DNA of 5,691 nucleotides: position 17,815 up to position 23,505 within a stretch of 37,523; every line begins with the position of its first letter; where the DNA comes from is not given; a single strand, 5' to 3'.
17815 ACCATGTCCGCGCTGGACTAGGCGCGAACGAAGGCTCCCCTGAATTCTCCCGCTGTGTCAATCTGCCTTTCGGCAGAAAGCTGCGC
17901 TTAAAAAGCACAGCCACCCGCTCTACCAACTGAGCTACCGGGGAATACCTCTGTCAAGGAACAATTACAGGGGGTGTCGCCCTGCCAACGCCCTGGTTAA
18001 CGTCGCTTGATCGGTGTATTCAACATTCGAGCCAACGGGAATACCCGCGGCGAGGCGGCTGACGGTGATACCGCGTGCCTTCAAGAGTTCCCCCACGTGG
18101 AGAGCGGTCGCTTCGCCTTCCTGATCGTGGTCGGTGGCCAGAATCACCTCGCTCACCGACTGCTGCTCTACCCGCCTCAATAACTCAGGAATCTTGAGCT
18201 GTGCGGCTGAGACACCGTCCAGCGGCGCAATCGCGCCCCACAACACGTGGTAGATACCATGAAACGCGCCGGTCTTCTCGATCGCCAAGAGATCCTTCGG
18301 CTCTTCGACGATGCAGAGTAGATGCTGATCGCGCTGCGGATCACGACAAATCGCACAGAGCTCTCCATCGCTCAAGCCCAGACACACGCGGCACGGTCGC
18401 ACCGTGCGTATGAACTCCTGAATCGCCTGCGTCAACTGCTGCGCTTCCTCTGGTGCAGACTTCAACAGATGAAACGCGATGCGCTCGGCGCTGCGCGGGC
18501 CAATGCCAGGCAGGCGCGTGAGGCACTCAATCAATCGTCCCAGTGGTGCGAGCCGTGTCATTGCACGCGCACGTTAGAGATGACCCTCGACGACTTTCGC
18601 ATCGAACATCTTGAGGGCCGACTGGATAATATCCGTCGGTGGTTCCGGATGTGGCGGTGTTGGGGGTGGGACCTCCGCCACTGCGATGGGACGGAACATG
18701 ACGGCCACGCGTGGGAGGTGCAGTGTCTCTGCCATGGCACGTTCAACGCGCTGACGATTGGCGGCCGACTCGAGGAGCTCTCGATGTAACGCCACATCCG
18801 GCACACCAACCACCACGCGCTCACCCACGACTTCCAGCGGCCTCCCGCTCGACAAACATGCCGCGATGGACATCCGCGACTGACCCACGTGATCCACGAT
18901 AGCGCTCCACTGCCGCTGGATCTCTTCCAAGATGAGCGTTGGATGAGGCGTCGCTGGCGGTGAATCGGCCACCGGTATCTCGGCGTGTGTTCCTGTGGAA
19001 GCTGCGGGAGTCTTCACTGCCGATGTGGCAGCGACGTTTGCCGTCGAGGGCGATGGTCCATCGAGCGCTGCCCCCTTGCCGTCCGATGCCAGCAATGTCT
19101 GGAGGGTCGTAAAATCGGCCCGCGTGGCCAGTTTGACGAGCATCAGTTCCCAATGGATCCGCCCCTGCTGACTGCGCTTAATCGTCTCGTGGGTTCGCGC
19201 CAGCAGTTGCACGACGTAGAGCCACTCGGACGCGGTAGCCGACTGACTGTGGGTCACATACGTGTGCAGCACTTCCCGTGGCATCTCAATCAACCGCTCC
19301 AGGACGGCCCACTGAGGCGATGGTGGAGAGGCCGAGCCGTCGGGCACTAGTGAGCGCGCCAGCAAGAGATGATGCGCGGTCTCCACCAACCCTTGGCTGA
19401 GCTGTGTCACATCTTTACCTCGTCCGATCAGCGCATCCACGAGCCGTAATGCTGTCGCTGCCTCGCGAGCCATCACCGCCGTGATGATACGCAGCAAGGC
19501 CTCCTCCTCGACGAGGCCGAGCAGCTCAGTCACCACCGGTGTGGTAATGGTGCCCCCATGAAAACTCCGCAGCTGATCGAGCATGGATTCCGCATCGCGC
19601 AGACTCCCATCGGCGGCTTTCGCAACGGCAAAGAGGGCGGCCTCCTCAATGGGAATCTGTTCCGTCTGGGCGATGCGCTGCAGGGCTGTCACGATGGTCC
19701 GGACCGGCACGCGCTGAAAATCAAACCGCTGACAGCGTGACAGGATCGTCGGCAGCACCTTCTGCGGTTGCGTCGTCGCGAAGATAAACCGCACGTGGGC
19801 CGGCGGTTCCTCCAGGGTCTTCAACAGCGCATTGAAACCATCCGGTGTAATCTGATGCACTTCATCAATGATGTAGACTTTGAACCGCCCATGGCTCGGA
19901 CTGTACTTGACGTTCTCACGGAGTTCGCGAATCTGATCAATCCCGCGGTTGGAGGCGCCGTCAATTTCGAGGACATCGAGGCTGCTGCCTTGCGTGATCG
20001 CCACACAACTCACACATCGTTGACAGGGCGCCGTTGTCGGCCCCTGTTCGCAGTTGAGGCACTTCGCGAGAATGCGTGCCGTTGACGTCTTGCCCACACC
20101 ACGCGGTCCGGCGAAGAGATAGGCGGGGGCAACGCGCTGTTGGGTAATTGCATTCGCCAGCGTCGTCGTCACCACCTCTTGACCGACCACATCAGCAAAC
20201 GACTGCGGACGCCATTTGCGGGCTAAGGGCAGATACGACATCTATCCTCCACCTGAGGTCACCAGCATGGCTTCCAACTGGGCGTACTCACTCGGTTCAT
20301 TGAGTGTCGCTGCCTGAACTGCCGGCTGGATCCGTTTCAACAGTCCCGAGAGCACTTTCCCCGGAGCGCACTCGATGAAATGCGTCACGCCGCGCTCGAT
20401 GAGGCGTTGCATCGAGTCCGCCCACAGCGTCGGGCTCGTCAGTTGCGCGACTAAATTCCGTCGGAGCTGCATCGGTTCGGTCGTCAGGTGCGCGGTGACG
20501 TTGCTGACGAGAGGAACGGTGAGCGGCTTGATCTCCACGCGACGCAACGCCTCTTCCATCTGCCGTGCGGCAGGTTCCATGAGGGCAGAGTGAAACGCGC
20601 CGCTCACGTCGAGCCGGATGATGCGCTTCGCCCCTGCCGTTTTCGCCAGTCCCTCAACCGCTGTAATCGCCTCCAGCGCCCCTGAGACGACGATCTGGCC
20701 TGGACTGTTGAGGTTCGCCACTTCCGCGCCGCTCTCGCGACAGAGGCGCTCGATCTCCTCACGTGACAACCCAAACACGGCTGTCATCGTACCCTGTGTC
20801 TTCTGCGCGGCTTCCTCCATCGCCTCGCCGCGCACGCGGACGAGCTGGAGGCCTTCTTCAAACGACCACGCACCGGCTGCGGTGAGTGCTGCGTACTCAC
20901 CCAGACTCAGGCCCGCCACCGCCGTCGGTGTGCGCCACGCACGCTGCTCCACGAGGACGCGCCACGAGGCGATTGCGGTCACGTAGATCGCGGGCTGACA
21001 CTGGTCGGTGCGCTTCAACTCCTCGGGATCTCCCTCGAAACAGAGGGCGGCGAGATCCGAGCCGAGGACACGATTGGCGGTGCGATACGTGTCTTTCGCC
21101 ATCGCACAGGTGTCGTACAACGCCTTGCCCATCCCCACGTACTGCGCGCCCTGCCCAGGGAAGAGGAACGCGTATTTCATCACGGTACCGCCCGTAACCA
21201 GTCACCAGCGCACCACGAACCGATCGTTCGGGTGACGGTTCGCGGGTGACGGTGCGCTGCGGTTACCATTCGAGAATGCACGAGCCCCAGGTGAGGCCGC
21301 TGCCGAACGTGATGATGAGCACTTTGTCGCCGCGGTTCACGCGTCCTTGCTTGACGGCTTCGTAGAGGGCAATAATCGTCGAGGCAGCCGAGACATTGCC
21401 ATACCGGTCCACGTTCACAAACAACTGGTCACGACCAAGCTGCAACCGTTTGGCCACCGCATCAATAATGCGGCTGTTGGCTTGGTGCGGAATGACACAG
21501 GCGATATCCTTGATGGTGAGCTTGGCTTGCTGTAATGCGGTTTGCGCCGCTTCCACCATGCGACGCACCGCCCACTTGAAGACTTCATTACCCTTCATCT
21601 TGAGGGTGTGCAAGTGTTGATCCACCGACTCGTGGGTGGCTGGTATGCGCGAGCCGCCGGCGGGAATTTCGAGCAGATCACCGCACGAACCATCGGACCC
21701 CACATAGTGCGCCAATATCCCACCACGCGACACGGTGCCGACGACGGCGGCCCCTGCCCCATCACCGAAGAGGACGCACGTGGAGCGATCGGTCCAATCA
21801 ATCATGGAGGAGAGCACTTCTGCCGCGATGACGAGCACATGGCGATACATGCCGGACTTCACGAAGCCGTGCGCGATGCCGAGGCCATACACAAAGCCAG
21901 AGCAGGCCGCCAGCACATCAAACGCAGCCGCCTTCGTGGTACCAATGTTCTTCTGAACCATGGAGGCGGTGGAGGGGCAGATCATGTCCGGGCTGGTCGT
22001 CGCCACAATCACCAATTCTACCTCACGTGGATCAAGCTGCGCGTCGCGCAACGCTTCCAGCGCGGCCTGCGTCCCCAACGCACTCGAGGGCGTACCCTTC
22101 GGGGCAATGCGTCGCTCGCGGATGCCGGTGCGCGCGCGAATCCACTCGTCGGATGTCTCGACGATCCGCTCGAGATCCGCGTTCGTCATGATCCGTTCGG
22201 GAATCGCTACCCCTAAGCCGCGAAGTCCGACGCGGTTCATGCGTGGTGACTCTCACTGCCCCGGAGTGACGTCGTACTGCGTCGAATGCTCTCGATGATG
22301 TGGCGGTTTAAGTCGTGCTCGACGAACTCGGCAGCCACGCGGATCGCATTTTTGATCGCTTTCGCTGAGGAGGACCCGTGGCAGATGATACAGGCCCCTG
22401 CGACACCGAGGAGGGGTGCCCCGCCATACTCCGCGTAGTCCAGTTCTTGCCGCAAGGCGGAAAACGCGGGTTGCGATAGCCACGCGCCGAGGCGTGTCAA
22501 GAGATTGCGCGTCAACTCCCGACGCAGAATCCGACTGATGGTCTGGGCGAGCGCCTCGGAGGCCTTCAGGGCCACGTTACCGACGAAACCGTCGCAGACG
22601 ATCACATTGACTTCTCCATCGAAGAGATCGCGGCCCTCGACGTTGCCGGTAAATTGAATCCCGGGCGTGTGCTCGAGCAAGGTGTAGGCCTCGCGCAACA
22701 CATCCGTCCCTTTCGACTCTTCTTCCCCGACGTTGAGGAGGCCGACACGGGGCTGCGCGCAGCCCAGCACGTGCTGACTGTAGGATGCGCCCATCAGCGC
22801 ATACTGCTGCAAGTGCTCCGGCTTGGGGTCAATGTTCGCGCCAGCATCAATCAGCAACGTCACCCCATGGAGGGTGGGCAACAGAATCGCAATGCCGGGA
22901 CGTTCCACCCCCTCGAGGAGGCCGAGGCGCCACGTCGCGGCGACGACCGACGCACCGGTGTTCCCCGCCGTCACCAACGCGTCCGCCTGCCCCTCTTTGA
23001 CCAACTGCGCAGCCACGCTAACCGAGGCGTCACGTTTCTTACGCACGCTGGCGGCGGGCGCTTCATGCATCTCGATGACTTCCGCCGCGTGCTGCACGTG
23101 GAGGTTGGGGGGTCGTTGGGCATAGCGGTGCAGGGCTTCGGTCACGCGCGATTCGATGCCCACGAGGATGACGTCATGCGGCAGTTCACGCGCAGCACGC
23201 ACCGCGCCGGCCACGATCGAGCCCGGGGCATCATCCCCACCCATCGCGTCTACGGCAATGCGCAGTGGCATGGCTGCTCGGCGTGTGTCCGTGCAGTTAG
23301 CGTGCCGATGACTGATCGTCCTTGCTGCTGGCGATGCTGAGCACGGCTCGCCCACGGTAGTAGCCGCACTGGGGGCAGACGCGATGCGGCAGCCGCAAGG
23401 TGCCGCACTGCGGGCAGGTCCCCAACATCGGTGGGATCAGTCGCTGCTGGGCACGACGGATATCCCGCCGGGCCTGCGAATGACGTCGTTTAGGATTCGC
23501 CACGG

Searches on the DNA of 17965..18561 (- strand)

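Call 52: search_rna_families(sources=[L159, L165, L177, L181, L102, L012, L033, L109, L045, L125, L127, L130, L143, L162, L184], threshold=gathering)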
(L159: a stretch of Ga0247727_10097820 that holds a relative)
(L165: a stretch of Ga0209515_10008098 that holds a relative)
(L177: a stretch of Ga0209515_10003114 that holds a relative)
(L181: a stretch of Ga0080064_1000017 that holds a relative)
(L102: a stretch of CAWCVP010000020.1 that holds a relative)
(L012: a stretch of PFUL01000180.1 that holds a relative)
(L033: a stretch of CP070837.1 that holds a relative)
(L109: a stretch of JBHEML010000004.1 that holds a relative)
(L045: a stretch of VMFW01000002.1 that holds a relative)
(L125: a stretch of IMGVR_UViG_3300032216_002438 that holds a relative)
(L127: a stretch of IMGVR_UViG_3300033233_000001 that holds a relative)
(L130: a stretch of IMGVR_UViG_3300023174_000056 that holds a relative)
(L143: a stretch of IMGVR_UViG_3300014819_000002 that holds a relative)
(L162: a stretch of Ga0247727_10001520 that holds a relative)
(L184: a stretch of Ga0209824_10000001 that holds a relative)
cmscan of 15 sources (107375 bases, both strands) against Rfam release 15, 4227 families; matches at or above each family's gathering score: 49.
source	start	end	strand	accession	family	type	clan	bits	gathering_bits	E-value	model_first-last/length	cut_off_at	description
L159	1453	1700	+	RF00028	Intron_gpI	Intron;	-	85.4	50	4.1e-20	1-253/253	no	Group I catalytic intron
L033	6233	6431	-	RF00028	Intron_gpI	Intron;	-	82.5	50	3.1e-19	1-253/253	no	Group I catalytic intron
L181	6079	6299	+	RF00028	Intron_gpI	Intron;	-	82.3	50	3.6e-19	1-253/253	no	Group I catalytic intron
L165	3988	4212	+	RF00028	Intron_gpI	Intron;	-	75.9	50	3e-17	1-253/253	no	Group I catalytic intron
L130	1320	1392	-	RF00005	tRNA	Gene; tRNA;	CL00001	74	29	4.1e-14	1-71/71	no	tRNA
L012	2044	2280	-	RF00028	Intron_gpI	Intron;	-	73.5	50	1.5e-16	1-253/253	no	Group I catalytic intron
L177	4940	5247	+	RF00028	Intron_gpI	Intron;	-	70.6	50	1.1e-15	1-253/253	no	Group I catalytic intron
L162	3659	3731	+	RF00005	tRNA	Gene; tRNA;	CL00001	70.4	29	4.2e-13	1-71/71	no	tRNA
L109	3389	3593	+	RF00028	Intron_gpI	Intron;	-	70.2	50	1.5e-15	1-253/253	no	Group I catalytic intron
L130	437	510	-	RF00005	tRNA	Gene; tRNA;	CL00001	68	29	1.9e-12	1-71/71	no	tRNA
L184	3661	3733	+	RF00005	tRNA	Gene; tRNA;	CL00001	67.8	29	2.1e-12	1-71/71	no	tRNA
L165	628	701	+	RF00005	tRNA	Gene; tRNA;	CL00001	67.5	29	2.6e-12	1-71/71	no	tRNA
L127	1207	1278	-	RF00005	tRNA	Gene; tRNA;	CL00001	67.1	29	3.2e-12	1-71/71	no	tRNA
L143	6799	6995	-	RF00028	Intron_gpI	Intron;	-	66.9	50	1.5e-14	1-253/253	no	Group I catalytic intron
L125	2326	2397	-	RF00005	tRNA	Gene; tRNA;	CL00001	65.3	29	1e-11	1-71/71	no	tRNA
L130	1241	1312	-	RF00005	tRNA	Gene; tRNA;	CL00001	64.8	29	1.4e-11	1-71/71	no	tRNA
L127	3323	3395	-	RF00005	tRNA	Gene; tRNA;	CL00001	64.2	29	2.1e-11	1-71/71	no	tRNA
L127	3162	3234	-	RF00005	tRNA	Gene; tRNA;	CL00001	63.5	29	3.2e-11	1-71/71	no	tRNA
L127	3087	3158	-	RF00005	tRNA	Gene; tRNA;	CL00001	62.9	29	4.8e-11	1-71/71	no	tRNA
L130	1556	1754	-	RF00028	Intron_gpI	Intron;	-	62.5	50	3e-13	1-253/253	no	Group I catalytic intron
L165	237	323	+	RF00005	tRNA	Gene; tRNA;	CL00001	62.2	29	7.5e-11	1-71/71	no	tRNA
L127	4383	4454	-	RF00005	tRNA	Gene; tRNA;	CL00001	62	29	8.5e-11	1-71/71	no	tRNA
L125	3361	3433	-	RF00005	tRNA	Gene; tRNA;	CL00001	61.7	29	1e-10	1-71/71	no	tRNA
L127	813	887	-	RF00005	tRNA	Gene; tRNA;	CL00001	60.9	29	1.7e-10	1-71/71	no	tRNA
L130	2458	2541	-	RF00005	tRNA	Gene; tRNA;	CL00001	60.5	29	2.2e-10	1-71/71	no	tRNA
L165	1200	1290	+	RF00005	tRNA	Gene; tRNA;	CL00001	59.6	29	3.9e-10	1-71/71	no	tRNA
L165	359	445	+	RF00005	tRNA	Gene; tRNA;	CL00001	59.5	29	4e-10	1-71/71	no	tRNA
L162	186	276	+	RF00005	tRNA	Gene; tRNA;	CL00001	59.5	29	4e-10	1-71/71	no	tRNA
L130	527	597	-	RF00005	tRNA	Gene; tRNA;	CL00001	58.7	29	6.6e-10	1-71/71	no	tRNA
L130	986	1056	-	RF00005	tRNA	Gene; tRNA;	CL00001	58.6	29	7.4e-10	1-71/71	no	tRNA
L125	101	172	-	RF00005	tRNA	Gene; tRNA;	CL00001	58.5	29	7.7e-10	1-71/71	no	tRNA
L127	7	78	-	RF00005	tRNA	Gene; tRNA;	CL00001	58.1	29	9.8e-10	1-71/71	no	tRNA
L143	3574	3645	-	RF00005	tRNA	Gene; tRNA;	CL00001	57.5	29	1.4e-09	1-71/71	no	tRNA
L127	509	580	-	RF00005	tRNA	Gene; tRNA;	CL00001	55.9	29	4.1e-09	1-71/71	no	tRNA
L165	504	593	+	RF00005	tRNA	Gene; tRNA;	CL00001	55.6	29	4.8e-09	1-71/71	no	tRNA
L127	2361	2431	-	RF00005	tRNA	Gene; tRNA;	CL00001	55.2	29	6.3e-09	1-71/71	no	tRNA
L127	199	270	-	RF00005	tRNA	Gene; tRNA;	CL00001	55.1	29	6.6e-09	1-71/71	no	tRNA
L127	736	807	-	RF00005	tRNA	Gene; tRNA;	CL00001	54.9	29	7.7e-09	1-71/71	no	tRNA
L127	655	726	-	RF00005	tRNA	Gene; tRNA;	CL00001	52.6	29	3.1e-08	1-71/71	no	tRNA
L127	889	962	-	RF00005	tRNA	Gene; tRNA;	CL00001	52.3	29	3.8e-08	1-71/71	no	tRNA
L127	2944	3014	-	RF00005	tRNA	Gene; tRNA;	CL00001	51.6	29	6.2e-08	1-71/71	no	tRNA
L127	2062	2133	-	RF00005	tRNA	Gene; tRNA;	CL00001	51.3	29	7.5e-08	1-71/71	no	tRNA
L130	342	428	-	RF00005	tRNA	Gene; tRNA;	CL00001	50.8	29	1e-07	1-71/71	no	tRNA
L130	1156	1228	-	RF00005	tRNA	Gene; tRNA;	CL00001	49.9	29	1.8e-07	1-71/71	no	tRNA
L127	3241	3313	-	RF00005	tRNA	Gene; tRNA;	CL00001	49.1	29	3e-07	1-71/71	no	tRNA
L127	4228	4300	-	RF00005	tRNA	Gene; tRNA;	CL00001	49.1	29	3e-07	1-71/71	no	tRNA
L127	3507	3580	-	RF00005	tRNA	Gene; tRNA;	CL00001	46.4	29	1.7e-06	1-71/71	no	tRNA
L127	2140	2213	-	RF00005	tRNA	Gene; tRNA;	CL00001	46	29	2.1e-06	1-71/71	no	tRNA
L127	3710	3782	-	RF00005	tRNA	Gene; tRNA;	CL00001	42.9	29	1.5e-05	1-71/71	no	tRNA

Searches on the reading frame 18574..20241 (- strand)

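Call 9: search_protein_families(library=pfam, proteins=[window:18574-20241:-])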
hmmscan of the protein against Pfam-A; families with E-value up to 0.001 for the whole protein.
window:18574-20241:- (555 aa): 11 families
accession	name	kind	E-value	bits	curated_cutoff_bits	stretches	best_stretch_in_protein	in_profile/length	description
PF13177.12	DNA_pol3_delta2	-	9e-47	159.5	27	1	21-178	2-160/161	DNA polymerase III, delta subunit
PF00004.35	AAA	-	1.8e-13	51.6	21.2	1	42-173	2-126/131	ATPase family associated with various cellular activities (AAA)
PF22608.2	DNAX_ATPase_lid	-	5.8e-13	48.8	27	1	183-223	2-42/49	DNA polymerase III clamp loader subunit, ATPase lid domain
PF12169.13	DNA_pol3_gamma3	-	1e-10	42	24.4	1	234-381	3-137/143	DNA polymerase III subunits gamma and tau domain III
PF05496.18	RuvB_N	-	3.8e-07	30.4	27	1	11-94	2-91/159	Holliday junction DNA helicase RuvB P-loop domain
PF13401.12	AAA_22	-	2.4e-06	28.3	27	1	41-157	8-123/130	AAA domain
PF07728.20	AAA_5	-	1.2e-05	25.7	22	1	42-149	3-96/139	AAA domain (dynein-related subfamily)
PF07724.20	AAA_2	-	2.3e-05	24.9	27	1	41-145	6-101/166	AAA domain (Cdc48 subfamily)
PF13191.12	AAA_16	-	0.00013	22.9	32.6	0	19-147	3-160/167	AAA ATPase domain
PF13604.12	AAA_30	-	0.00025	21.3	27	1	42-162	22-131/191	AAA domain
PF04851.21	ResIII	-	0.00093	19.6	22.5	0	104-144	110-151/164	Type III restriction enzyme, res subunit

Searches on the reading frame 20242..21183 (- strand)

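Call 9: search_protein_families(library=pfam, proteins=[window:20242-21183:-])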
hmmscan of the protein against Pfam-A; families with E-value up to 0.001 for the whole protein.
window:20242-21183:- (313 aa): 1 family
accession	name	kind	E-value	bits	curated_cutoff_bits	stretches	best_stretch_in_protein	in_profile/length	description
PF00698.26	Acyl_transf_1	-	3.5e-37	129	32.7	1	6-279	2-272/319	Acyl transferase domain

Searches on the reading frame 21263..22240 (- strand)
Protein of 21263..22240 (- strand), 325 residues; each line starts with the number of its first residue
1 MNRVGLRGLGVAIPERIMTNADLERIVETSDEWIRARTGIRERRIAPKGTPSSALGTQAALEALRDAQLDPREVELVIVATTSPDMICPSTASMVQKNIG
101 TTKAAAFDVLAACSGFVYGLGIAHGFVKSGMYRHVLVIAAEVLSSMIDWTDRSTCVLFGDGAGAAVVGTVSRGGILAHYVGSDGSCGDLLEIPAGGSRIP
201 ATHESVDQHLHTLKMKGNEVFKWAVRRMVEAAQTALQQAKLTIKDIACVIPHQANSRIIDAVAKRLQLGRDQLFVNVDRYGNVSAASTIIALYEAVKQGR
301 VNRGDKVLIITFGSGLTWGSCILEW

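Call 9: search_protein_families(library=pfam, proteins=[window:21263-22240:-])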
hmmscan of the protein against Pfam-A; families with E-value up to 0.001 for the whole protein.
window:21263-22240:- (325 aa): 3 families
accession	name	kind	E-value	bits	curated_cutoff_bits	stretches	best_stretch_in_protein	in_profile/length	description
PF08541.16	ACP_syn_III_C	-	9e-36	122.4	26.6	1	236-325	1-90/90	3-Oxoacyl-[acyl-carrier-protein (ACP)] synthase III C terminal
PF08545.16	ACP_syn_III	-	1e-29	102.7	24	1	107-184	1-80/80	3-Oxoacyl-[acyl-carrier-protein (ACP)] synthase III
PF00108.29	Thiolase_N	-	0.001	19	26.4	0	36-145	7-117/260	Thiolase, N-terminal domain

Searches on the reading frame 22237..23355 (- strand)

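Call 9: search_protein_families(library=pfam, proteins=[window:22237-23355:-])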
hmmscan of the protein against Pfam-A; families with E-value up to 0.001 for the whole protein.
window:22237-23355:- (372 aa): 2 families
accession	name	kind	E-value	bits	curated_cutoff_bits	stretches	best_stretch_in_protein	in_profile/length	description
PF02504.20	FA_synthesis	-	1.3e-113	379.8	29.1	1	31-350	1-322/324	Fatty acid synthesis protein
PF01515.24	PTA_PTB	-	1.8e-07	31.3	24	1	87-228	80-225/319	Phosphate acetyl/butaryl transferase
